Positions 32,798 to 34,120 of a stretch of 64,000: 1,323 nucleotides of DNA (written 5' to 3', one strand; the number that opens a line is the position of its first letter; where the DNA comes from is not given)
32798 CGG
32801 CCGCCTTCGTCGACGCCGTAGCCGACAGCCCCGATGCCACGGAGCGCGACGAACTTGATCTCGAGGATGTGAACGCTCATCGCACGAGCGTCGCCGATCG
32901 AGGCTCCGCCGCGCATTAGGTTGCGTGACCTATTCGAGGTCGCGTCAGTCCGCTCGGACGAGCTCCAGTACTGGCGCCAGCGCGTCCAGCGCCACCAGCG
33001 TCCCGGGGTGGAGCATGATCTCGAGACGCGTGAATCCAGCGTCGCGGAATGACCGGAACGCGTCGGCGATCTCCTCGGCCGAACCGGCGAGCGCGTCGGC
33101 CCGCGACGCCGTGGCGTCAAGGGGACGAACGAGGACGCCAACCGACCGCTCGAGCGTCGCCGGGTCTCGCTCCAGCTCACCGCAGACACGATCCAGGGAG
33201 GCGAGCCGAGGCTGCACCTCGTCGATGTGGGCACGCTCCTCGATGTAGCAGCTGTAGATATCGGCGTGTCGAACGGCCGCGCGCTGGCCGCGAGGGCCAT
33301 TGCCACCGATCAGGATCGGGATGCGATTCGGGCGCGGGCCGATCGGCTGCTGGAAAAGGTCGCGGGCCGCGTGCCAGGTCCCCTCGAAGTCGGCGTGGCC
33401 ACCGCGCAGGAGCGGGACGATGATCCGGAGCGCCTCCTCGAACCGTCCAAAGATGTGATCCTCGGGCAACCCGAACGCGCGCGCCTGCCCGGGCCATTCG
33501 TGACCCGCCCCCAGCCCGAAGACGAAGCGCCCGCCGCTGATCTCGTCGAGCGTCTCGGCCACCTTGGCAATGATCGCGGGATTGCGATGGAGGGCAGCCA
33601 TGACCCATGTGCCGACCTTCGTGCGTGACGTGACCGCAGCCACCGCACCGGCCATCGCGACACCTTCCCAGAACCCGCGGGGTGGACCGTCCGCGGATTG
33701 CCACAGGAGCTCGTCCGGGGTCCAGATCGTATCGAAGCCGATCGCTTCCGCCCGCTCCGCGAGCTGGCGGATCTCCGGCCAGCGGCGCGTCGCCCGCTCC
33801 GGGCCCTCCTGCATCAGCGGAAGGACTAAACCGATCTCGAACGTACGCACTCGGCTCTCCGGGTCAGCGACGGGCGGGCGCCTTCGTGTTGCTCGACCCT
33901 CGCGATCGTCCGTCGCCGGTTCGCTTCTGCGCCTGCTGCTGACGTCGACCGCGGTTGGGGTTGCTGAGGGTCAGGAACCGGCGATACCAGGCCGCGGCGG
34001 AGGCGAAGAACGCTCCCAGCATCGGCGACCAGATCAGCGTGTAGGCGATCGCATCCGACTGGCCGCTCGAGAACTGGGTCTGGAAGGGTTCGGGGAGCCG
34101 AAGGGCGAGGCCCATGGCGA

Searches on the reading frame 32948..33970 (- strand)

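Call 18: search_protein_families(library=pfam, proteins=[window:32948-33970:-], max_evalue=0.001)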
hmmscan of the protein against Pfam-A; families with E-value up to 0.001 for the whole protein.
window:32948-33970:- (341 aa): 1 family
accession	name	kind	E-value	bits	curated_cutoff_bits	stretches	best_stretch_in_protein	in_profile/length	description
PF00296.26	Bac_luciferase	-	4.3e-42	145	27.9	1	46-258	3-208/314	Luciferase-like monooxygenase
